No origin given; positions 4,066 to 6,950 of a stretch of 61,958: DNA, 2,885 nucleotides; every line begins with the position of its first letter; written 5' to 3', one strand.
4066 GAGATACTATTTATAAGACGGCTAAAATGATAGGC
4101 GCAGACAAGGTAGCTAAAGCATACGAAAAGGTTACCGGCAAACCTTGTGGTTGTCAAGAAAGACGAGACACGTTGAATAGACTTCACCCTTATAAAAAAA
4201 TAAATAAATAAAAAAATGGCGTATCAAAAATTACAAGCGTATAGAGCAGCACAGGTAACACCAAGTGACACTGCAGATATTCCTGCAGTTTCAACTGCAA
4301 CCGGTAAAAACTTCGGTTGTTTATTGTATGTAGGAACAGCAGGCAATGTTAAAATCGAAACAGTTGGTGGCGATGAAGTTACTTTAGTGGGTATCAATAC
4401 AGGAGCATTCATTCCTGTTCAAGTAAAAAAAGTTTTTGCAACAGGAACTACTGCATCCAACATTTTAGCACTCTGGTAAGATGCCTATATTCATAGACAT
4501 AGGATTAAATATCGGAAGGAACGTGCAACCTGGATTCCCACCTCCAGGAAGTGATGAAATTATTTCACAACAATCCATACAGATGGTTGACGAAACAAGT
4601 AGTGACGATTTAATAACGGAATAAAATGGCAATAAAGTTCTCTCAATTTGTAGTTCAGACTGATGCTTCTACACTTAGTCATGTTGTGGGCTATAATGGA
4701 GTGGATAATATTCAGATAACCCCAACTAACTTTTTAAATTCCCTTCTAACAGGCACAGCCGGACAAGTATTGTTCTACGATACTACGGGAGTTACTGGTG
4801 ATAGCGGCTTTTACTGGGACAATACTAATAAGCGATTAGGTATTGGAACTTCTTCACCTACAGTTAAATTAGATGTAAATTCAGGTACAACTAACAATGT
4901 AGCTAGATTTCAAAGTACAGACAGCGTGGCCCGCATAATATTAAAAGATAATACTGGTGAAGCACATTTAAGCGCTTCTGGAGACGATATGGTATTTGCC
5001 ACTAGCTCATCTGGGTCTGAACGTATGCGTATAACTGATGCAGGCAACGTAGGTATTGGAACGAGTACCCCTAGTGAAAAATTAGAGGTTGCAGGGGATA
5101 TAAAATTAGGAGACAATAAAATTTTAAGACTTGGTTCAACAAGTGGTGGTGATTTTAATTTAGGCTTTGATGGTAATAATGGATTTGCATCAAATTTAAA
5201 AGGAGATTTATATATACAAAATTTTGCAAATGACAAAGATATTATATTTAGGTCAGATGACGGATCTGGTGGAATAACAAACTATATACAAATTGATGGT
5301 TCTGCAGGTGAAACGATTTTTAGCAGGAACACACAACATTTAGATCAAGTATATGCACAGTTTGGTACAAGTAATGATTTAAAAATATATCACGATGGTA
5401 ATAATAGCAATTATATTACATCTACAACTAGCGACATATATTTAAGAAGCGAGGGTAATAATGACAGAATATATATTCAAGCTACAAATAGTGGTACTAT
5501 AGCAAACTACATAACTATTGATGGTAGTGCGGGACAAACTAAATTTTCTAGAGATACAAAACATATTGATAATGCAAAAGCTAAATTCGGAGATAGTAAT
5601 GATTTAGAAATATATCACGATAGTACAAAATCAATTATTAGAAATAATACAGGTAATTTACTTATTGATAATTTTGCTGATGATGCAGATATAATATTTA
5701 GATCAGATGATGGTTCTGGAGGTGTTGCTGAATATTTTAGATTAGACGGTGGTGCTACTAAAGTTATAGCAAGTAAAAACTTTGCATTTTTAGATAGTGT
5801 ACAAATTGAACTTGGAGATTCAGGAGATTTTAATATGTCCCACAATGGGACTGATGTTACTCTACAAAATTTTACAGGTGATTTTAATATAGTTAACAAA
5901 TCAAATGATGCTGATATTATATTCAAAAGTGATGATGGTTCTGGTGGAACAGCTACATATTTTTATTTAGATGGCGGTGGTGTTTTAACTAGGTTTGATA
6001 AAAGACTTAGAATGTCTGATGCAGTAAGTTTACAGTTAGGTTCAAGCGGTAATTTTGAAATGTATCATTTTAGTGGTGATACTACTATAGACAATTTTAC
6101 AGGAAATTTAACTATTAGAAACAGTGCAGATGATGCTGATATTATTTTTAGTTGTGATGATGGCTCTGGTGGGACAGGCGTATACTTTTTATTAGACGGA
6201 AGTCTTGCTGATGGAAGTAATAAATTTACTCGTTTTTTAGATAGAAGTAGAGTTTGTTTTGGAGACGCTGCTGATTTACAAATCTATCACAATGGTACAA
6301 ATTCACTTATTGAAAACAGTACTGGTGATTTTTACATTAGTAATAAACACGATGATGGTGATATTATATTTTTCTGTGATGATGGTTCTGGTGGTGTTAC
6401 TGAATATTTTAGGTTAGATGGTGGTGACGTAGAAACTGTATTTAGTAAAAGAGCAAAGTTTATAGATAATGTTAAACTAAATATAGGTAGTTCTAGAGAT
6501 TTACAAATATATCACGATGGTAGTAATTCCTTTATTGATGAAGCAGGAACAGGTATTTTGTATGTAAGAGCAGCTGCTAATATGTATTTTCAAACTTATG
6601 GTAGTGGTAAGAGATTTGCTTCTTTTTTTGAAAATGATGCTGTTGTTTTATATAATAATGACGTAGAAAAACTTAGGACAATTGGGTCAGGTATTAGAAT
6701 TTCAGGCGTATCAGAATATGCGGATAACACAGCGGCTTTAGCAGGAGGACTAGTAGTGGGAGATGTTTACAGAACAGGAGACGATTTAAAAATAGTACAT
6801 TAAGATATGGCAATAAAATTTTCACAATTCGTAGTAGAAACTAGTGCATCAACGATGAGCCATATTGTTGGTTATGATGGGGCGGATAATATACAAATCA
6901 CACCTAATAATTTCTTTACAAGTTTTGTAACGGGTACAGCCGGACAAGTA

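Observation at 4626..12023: Fibre array A: three tandem paralogues with a shared N-terminal anchor and swapped distal modules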

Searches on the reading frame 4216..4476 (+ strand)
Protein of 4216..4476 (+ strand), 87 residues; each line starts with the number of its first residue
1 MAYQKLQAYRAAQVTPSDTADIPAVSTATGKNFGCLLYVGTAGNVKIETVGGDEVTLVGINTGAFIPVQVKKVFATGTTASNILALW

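Call 44: search_protein_families(library=phrogs, proteins=[window:4216-4476:+], max_evalue=0.001)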
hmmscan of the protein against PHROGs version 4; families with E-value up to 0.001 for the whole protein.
window:4216-4476:+ (87 aa): 1 family
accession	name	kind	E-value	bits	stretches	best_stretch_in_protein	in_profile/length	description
phrog_12296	-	tail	8.2e-14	52.2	1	9-85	17-84/86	tail fiber protein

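Call 62: search_dna_similar(query=window:4216-4476:+, collection=phages, mode=protein, max_evalue=0.001, max_rows=25, rows=spread)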
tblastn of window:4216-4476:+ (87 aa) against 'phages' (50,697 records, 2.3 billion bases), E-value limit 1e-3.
Records with a match: 96; places in all: 96; records where one place covers at least 80% of the query: 95.
Best place of each record, by identity: <60% 96.
By first word of the organism name: Flavobacterium 72; Rhodobacter 17; Ralstonia 2; Verrucomicrobia 2; Caulobacter 2; Caudoviricetes 1.
By host as written in the record: Flavobacterium sp. BAL314 68; Rhodobacter capsulatus YW1 17; Flavobacterium sp. LMO8 4; Ralstonia solanacearum 2; Puniceicoccales sp. IMCC8625 2; Caulobacter crescentus CB15 2; - 1.
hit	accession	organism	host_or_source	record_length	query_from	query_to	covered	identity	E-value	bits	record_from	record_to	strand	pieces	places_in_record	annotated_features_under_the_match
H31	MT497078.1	Flavobacterium phage vB_FspP_elemoE_10-3D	Flavobacterium sp. BAL314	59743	1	87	100%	58.0%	3e-26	105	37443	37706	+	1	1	hypothetical protein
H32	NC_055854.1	Flavobacterium phage vB_FspP_elemoE_6-9C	Flavobacterium sp. BAL314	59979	1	87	100%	58.0%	3e-26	105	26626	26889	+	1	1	tail fiber protein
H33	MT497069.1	Flavobacterium phage vB_FspP_elemoA_15-9B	Flavobacterium sp. BAL314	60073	1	87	100%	58.0%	3e-26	105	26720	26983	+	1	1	hypothetical protein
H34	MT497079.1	Flavobacterium phage vB_FspP_elemoA_10-9A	Flavobacterium sp. BAL314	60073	1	87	100%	58.0%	3e-26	105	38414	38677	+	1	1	hypothetical protein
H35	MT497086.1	Flavobacterium phage vB_FspP_elemoA_12-9A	Flavobacterium sp. BAL314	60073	1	87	100%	58.0%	3e-26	105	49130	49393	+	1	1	hypothetical protein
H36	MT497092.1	Flavobacterium phage vB_FspP_elemoA_13-9B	Flavobacterium sp. BAL314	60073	1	87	100%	58.0%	3e-26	105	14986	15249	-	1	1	hypothetical protein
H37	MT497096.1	Flavobacterium phage vB_FspP_elemoA_15-3B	Flavobacterium sp. BAL314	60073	1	87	100%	58.0%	3e-26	105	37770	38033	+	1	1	hypothetical protein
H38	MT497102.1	Flavobacterium phage vB_FspP_elemoA_2-5F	Flavobacterium sp. BAL314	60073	1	87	100%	58.0%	3e-26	105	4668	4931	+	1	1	hypothetical protein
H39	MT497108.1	Flavobacterium phage vB_FspP_elemoA_4-9A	Flavobacterium sp. BAL314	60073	1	87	100%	58.0%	3e-26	105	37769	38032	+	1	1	hypothetical protein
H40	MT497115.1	Flavobacterium phage vB_FspP_elemoA_7-3B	Flavobacterium sp. BAL314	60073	1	87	100%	58.0%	3e-26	105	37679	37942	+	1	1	hypothetical protein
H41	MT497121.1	Flavobacterium phage vB_FspP_elemoA_8-1D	Flavobacterium sp. BAL314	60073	1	87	100%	58.0%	3e-26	105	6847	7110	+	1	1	hypothetical protein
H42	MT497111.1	Flavobacterium phage vB_FspP_elemoA_5-9B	Flavobacterium sp. BAL314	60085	1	87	100%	58.0%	3e-26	105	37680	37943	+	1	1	hypothetical protein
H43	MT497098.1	Flavobacterium phage vB_FspP_elemoC_15-9A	Flavobacterium sp. BAL314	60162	1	87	100%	58.0%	3e-26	105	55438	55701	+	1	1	hypothetical protein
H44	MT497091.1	Flavobacterium phage vB_FspP_elemoD_13-5B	Flavobacterium sp. BAL314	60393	1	87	100%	58.0%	3e-26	105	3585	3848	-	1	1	hypothetical protein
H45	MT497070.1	Flavobacterium phage vB_FspP_elemoA_2-5C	Flavobacterium sp. BAL314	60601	1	87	100%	58.0%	3e-26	105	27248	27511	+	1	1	hypothetical protein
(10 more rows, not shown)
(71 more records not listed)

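Call 64: get_annotated_region(hit=H32, flank=9000)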
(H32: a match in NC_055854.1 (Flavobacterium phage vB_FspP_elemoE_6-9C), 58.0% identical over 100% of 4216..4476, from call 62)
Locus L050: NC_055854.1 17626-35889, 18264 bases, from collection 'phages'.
description: Flavobacterium phage vB_Fsp_elemo6-9C, partial genome.
organism: Flavobacterium phage vB_FspP_elemoE_6-9C (NCBI taxid 2743829)
taxonomy: Viruses; Duplodnaviria; Heunggongvirae; Uroviricota; Caudoviricetes; Elemovirus; Elemovirus elemoE
host: Flavobacterium sp. BAL314; source: Baltic Sea mesocosm; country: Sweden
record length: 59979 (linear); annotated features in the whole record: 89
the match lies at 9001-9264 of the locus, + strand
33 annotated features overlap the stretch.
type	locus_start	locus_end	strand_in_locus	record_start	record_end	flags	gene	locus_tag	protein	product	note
CDS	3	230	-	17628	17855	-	-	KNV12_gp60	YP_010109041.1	hypothetical protein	-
CDS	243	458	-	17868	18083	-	-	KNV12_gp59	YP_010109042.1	hypothetical protein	-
CDS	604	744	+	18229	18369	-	-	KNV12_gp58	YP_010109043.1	hypothetical protein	-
CDS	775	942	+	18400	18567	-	-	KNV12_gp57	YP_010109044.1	hypothetical protein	-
CDS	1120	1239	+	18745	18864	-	-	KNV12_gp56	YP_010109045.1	hypothetical protein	-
CDS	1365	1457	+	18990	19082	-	-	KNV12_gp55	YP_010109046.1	hypothetical protein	-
CDS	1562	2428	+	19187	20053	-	-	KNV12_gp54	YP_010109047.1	hypothetical protein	-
CDS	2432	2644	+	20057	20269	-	-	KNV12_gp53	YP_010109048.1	hypothetical protein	-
CDS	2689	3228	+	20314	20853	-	-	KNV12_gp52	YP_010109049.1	PE-PGRS family protein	-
CDS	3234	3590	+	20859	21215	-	-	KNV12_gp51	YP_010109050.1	hypothetical protein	-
CDS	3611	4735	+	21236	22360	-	-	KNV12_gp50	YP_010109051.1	tail fiber protein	-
CDS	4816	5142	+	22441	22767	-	-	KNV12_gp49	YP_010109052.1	hypothetical protein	-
CDS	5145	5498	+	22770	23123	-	-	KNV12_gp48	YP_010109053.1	HAD family hydrolase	-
CDS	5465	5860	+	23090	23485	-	-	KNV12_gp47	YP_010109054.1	hypothetical protein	-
CDS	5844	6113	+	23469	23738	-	-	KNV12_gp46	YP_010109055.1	hypothetical protein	-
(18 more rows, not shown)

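Call 68: search_protein_families(library=pfam, proteins=[window:4216-4476:+], max_evalue=0.001)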
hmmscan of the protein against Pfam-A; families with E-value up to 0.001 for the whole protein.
window:4216-4476:+ (87 aa): 0 families

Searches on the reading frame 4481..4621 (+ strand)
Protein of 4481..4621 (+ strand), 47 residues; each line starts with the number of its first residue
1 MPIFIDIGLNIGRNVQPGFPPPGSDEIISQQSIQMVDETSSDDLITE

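Call 44: search_protein_families(library=phrogs, proteins=[window:4481-4621:+], max_evalue=0.001)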
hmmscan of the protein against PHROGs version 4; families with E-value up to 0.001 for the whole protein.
window:4481-4621:+ (47 aa): 0 families

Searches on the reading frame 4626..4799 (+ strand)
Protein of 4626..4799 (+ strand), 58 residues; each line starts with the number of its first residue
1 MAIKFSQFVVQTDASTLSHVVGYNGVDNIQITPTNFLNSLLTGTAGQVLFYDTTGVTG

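Call 43: find_related_loci(query=A2, collection=genome_contigs, flank=8000)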
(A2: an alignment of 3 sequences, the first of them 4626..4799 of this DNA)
Query A2 (58 aa) in genome_contigs; peptide patterns used: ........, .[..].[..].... (x = any residue, [..] = any of these).
32 stretches matched a pattern; 2 encode a relative of the query (tblastn E <= 1e-3); 2 distinct loci.
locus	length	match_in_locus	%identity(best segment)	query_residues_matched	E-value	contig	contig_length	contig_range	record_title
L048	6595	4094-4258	44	1-55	7e-12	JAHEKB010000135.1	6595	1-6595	MAG: Bacteroidetes bacterium isolate Ww572 NODE_46326_length_6595_cov_2.036145, whole genome shotgun sequence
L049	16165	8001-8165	42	1-55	4e-11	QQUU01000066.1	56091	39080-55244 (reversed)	MAG: Bacteroidetes bacterium isolate IN_BCD_1 c_000000000018, whole genome shotgun sequence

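Call 49: search_protein_representatives(alignment_id=A2)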
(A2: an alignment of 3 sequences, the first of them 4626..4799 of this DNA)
Query: 3 sequences, 59 profile positions. Proteins with E-value up to 0.001 (for the whole library): 428; up to 1e-10: 130; up to 1e-30: 21. The best 150 are listed.
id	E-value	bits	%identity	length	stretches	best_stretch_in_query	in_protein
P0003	1.0e-33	131.1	-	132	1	1-59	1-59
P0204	1.7e-33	130.4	-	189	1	1-59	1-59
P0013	4.9e-33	129.0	-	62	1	1-59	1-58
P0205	7.9e-33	128.3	-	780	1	1-59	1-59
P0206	8.1e-33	128.3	-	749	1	1-59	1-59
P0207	8.7e-33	128.2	-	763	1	1-59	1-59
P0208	9.7e-33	128.0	-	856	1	1-59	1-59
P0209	1.5e-32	127.4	-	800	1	1-59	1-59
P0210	3.2e-32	126.3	-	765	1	1-59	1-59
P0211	3.6e-32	126.2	-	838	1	1-59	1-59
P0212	3.7e-32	126.1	-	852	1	1-59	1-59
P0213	6.6e-32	125.3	-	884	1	1-59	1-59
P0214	8.0e-32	125.1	-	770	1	1-59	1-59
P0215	8.1e-32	125.1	-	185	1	1-59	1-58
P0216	8.4e-32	125.0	-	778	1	1-59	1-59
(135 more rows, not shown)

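Call 80: find_encoding_contigs(protein=P0213, flank=7000, max_places=3)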
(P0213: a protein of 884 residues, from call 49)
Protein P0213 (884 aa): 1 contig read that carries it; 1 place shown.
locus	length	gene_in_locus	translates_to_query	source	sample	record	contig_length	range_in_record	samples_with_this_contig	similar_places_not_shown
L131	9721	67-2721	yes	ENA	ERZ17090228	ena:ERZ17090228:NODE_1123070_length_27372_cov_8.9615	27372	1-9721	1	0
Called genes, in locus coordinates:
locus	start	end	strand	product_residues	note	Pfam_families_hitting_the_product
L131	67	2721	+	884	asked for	PF13884:Peptidase_S74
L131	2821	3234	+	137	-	-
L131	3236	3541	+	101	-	-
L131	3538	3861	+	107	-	-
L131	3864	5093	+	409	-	-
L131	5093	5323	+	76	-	-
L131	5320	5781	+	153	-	PF08291:Peptidase_M15_3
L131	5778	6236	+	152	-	-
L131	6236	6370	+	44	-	-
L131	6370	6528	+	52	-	-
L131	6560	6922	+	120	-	-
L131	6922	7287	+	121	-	-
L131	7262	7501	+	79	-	-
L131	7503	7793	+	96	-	-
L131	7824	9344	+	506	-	PF13884:Peptidase_S74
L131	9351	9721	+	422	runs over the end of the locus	PF13884:Peptidase_S74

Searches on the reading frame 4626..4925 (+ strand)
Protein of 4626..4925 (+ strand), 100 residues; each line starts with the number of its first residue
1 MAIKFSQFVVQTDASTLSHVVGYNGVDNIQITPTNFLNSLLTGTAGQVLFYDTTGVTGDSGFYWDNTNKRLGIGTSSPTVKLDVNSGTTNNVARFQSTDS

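Call 15: find_homologous_proteins(query=A1, max_evalue=0.001)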
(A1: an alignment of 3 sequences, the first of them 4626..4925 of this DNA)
Query A1 (3 sequences) (100 aa, profile of the alignment): 83 proteins with E <= 0.001 among 238 candidates.
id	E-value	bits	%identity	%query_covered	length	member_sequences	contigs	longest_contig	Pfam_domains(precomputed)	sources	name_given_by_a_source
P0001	1.3e-50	188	69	88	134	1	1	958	-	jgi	-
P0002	1.4e-44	168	60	100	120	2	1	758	-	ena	-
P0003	5.8e-44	166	71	84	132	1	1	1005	-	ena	-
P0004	2.3e-42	161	75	91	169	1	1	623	-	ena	-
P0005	2.5e-42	161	89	87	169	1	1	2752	-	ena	-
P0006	3.6e-41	157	80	84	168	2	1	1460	-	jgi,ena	-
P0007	1.4e-40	155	64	84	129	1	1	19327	-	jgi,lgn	-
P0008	4.7e-40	154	81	89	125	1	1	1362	-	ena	-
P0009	1.3e-39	152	82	84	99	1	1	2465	-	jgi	-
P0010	1.3e-34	136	70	84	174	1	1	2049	-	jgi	-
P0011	6.2e-34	134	87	71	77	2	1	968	-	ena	-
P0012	2.7e-31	126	51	100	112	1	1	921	-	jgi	-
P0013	1.7e-28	117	97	61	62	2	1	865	-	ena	-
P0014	5.5e-27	112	51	96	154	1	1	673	-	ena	-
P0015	1.6e-26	110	57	83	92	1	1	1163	-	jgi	jgi:hypothetical protein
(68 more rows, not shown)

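Call 16: find_related_loci(query=A1, collection=viral_contigs, flank=10000)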
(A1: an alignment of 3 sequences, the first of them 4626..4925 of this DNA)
Query A1 (100 aa) in viral_contigs; peptide patterns used: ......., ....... (x = any residue, [..] = any of these).
81 stretches matched a pattern; 37 encode a relative of the query (tblastn E <= 1e-3); 36 distinct loci.
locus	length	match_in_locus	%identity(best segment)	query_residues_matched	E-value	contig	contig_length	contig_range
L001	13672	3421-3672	85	1-84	1e-45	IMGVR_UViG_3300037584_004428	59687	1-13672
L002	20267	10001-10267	75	1-89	8e-42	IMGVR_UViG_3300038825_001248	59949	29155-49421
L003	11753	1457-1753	57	1-99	2e-31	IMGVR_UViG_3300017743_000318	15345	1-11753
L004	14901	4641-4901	48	1-84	1e-24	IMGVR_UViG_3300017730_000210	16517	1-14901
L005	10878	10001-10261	48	1-84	1e-24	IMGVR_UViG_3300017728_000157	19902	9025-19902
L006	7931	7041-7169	81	1-43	1e-19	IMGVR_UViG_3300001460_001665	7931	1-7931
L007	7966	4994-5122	81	1-43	2e-19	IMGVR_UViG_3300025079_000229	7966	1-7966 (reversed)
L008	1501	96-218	83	1-41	2e-19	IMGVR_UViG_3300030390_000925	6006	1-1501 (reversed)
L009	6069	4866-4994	81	1-43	2e-19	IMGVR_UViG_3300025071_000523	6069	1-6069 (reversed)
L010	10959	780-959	60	1-60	4e-19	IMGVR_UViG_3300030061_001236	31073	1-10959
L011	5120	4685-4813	79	1-43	4e-19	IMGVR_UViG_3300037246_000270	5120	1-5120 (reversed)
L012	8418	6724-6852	77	1-43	1e-18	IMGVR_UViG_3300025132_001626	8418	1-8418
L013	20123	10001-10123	59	1-41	3e-12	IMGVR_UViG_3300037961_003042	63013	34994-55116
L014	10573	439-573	49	1-45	3e-12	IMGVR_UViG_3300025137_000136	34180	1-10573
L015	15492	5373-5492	55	1-40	5e-11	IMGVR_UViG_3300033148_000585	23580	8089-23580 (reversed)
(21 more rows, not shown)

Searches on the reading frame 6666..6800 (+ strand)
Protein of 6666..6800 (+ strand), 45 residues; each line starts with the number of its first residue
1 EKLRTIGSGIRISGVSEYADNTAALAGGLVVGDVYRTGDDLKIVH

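Call 74: find_related_loci(query=A4, collection=viral_contigs, flank=6000)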
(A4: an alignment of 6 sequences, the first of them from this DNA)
Query A4 (45 aa) in viral_contigs; peptide patterns used: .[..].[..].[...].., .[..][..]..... (x = any residue, [..] = any of these).
346 stretches matched a pattern; 163 encode a relative of the query (tblastn E <= 1e-3); the best 80 are kept; 80 distinct loci.
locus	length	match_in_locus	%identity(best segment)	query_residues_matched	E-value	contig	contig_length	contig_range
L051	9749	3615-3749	89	1-45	4e-22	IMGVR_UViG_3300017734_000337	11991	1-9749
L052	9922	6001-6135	89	1-45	4e-22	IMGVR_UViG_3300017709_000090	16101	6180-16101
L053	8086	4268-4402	89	1-45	4e-22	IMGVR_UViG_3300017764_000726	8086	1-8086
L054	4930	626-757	80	2-45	1e-18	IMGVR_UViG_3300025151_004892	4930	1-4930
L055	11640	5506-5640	76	1-45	2e-18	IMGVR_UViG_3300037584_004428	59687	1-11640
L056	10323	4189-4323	78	1-45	2e-18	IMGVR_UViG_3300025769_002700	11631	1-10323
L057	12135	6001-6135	76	1-45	2e-18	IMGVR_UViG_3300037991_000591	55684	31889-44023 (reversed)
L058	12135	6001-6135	76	1-45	2e-18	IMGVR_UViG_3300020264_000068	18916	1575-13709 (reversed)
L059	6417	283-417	76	1-45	2e-18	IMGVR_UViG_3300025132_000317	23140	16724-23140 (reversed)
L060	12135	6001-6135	73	1-45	1e-17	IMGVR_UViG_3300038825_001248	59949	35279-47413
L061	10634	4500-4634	69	1-45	2e-17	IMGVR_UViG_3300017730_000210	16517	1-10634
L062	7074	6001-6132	73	2-45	1e-17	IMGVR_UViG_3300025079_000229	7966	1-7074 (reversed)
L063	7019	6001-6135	69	1-45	2e-17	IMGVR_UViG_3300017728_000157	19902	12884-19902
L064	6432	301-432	73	2-45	3e-17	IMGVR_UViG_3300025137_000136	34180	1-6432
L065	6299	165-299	73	1-45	4e-17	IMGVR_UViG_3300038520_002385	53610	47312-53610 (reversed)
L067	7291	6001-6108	72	10-45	3e-14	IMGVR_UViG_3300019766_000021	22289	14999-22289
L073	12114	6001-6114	71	8-45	3e-13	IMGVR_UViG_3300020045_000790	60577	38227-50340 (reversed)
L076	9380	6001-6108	67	10-45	1e-12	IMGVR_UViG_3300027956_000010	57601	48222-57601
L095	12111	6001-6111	59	9-45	3e-11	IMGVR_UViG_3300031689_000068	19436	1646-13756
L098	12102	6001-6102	68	12-45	4e-11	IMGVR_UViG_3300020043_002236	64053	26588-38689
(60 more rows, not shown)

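Call 76: search_protein_families(library=phrogs, proteins=[L098:5842-6102:+, L076:5716-6108:+, L073:5851-6114:+, L067:4699-6108:+, L095:5884-6111:+], max_evalue=0.01)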
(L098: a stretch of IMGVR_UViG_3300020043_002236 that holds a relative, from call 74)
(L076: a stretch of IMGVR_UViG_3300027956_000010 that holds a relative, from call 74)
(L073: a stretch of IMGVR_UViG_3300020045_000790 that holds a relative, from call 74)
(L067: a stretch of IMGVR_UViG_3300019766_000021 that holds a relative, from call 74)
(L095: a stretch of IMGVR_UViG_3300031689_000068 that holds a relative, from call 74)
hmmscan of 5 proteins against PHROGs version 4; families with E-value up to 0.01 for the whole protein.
L098:5842-6102:+ (87 aa): 0 families

L076:5716-6108:+ (131 aa): 1 family
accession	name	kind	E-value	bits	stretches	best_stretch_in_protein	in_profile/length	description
phrog_25268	-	tail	0.0074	15.6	1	51-92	661-701/703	tail protein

L073:5851-6114:+ (88 aa): 0 families

L067:4699-6108:+ (470 aa): 1 family
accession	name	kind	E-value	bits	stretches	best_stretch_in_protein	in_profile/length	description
phrog_1980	-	tail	0.004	17.5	1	318-383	9-70/449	tail fiber protein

L095:5884-6111:+ (76 aa): 0 families
